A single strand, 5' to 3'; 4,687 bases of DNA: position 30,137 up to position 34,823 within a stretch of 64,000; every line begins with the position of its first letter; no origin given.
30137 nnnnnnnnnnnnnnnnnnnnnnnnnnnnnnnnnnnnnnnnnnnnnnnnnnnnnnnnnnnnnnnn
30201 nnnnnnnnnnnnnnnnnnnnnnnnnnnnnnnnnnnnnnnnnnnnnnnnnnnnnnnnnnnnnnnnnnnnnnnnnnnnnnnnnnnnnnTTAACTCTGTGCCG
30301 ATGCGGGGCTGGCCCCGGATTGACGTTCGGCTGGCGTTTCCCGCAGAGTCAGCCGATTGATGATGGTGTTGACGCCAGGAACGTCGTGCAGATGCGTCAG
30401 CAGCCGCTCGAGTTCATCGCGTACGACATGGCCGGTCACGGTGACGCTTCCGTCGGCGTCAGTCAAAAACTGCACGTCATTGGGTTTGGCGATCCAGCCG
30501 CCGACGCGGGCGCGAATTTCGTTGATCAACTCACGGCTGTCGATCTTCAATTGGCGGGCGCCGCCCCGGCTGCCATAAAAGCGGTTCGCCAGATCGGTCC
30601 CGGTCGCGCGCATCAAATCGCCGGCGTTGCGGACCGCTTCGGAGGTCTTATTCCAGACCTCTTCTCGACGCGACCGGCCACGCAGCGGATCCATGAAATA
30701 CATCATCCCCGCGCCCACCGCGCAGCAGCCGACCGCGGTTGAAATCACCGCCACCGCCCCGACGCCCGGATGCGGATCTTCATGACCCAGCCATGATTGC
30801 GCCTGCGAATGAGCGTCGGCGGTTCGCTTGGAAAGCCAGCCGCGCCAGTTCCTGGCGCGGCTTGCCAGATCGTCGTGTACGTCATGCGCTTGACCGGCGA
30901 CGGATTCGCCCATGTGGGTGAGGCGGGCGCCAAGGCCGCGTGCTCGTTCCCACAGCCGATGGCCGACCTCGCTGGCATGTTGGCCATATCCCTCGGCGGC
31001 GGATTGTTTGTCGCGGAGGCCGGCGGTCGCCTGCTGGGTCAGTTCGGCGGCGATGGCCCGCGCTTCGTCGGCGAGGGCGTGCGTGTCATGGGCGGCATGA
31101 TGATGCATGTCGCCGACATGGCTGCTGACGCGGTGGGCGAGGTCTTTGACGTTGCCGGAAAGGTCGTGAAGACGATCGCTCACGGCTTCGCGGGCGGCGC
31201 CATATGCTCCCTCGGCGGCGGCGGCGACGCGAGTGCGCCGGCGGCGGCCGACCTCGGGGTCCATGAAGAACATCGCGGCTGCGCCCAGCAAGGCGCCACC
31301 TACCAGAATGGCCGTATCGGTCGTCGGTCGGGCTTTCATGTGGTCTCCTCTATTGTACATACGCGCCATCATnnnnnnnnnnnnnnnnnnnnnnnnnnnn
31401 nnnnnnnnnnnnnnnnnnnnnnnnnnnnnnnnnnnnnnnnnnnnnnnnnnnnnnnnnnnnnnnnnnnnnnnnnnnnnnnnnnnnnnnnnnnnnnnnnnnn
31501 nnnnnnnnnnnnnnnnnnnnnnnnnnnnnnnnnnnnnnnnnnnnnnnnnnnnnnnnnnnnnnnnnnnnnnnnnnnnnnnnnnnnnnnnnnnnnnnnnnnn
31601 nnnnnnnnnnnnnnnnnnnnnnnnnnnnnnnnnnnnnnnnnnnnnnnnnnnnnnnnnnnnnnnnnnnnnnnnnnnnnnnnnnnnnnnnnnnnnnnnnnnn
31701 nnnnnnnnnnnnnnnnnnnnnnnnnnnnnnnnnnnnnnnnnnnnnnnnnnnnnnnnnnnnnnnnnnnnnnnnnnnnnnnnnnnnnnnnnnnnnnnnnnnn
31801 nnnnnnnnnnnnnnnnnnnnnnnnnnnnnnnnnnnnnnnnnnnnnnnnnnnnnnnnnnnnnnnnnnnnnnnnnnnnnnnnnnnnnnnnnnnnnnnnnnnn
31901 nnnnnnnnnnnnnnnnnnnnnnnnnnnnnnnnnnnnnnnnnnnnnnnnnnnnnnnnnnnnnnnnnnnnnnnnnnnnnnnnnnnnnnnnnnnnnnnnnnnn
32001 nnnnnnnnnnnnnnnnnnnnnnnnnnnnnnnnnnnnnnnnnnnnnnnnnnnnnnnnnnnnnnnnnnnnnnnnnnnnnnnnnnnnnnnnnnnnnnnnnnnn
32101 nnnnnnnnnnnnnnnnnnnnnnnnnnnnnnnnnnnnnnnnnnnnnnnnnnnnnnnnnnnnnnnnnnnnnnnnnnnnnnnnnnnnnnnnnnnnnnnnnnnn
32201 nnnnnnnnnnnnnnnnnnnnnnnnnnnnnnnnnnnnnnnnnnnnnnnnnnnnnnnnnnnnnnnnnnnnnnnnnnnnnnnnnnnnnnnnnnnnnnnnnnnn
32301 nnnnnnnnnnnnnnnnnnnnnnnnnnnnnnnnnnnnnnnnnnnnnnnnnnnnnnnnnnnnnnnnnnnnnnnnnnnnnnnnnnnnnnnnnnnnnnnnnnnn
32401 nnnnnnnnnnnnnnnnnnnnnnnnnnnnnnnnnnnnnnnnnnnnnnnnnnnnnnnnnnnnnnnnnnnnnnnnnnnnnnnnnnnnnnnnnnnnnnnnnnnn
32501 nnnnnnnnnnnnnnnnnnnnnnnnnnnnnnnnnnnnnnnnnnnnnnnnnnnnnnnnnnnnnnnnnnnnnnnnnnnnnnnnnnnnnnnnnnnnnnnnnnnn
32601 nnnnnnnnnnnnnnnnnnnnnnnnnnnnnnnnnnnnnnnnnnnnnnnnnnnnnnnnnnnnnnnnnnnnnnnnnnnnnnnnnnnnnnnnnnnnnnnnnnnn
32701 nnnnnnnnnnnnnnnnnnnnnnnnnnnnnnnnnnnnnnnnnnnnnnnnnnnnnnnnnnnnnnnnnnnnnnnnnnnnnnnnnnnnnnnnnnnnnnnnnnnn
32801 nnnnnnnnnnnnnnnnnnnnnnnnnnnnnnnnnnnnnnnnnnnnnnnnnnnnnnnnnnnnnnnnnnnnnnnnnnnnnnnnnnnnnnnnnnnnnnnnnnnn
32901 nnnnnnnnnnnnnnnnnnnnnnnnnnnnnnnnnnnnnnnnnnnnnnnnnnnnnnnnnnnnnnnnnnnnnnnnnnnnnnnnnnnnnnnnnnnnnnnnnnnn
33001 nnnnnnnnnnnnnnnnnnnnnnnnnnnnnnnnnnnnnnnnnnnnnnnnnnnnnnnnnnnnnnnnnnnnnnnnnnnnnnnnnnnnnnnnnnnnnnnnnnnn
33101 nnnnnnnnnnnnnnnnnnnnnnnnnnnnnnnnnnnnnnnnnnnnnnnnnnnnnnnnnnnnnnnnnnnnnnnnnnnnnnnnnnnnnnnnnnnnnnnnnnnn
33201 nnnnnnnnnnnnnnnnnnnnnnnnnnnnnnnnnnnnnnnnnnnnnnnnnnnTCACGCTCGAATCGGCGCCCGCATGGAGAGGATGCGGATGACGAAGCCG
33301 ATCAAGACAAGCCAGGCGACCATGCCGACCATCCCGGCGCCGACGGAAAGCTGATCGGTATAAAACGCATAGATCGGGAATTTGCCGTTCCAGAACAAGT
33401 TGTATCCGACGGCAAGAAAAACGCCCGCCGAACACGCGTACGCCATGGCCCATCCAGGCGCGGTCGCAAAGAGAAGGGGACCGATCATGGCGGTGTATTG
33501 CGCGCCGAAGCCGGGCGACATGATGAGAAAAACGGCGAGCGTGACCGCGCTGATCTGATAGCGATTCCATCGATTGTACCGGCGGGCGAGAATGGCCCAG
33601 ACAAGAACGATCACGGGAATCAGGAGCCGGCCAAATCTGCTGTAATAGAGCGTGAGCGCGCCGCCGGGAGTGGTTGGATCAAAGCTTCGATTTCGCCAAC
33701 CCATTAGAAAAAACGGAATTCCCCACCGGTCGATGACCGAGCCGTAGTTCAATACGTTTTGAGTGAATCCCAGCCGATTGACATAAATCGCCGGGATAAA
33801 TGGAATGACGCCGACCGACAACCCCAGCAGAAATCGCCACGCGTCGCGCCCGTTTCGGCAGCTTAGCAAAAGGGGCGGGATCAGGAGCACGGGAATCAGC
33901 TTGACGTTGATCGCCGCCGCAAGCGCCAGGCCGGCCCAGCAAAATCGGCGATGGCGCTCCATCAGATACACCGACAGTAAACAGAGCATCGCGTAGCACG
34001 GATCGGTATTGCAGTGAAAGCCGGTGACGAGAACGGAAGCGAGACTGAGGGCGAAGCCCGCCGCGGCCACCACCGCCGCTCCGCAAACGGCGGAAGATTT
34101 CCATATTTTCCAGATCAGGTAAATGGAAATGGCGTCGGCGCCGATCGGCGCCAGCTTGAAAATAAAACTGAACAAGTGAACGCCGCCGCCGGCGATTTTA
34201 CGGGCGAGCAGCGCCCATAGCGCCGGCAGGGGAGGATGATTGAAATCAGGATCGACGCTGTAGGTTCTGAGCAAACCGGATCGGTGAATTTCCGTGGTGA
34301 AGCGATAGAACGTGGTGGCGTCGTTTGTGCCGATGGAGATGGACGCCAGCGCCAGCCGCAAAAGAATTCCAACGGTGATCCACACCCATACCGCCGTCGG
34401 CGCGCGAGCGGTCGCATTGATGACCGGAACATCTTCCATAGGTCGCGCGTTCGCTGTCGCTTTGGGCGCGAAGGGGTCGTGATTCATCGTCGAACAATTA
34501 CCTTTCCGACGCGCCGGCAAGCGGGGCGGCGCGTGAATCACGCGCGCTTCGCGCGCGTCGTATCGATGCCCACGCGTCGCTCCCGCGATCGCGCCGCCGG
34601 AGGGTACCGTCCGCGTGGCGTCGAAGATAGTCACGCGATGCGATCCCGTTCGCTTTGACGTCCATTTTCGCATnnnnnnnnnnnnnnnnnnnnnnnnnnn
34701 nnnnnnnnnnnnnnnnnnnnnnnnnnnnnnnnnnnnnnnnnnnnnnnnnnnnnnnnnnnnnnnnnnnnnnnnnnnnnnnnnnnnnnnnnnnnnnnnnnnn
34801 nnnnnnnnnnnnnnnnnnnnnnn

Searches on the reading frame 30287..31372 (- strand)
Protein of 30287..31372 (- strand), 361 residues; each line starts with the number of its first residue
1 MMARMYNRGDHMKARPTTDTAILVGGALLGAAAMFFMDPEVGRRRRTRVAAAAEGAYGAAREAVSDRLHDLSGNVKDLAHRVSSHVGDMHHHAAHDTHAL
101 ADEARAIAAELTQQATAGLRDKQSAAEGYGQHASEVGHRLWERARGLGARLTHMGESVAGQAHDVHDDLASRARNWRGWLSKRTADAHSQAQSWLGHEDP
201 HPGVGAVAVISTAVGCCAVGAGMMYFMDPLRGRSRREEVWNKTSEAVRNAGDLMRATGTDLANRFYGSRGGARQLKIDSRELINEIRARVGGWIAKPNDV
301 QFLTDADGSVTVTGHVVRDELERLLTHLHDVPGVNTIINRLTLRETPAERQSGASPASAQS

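Call 25: search_protein_families(library=pfam, proteins=[window:30287-31372:-], max_evalue=0.00001)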
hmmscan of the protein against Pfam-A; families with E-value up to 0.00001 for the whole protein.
window:30287-31372:- (361 aa): 2 families
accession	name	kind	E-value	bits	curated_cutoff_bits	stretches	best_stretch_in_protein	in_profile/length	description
PF12732.12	YtxH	-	5.5e-10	40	37.5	0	23-85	4-69/71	YtxH-like protein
PF01442.23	Apolipoprotein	-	2.7e-06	27.7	90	1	69-192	62-175/190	Apolipoprotein A1/A4/E domain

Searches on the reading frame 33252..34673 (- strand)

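Call 25: search_protein_families(library=pfam, proteins=[window:33252-34673:-], max_evalue=0.00001)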
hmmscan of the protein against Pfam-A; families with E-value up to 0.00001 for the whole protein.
window:33252-34673:- (473 aa): 1 family
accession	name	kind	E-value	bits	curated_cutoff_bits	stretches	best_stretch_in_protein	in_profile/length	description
PF09594.16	GT87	-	9.2e-09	35.8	25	1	165-387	19-237/237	Glycosyltransferase family 87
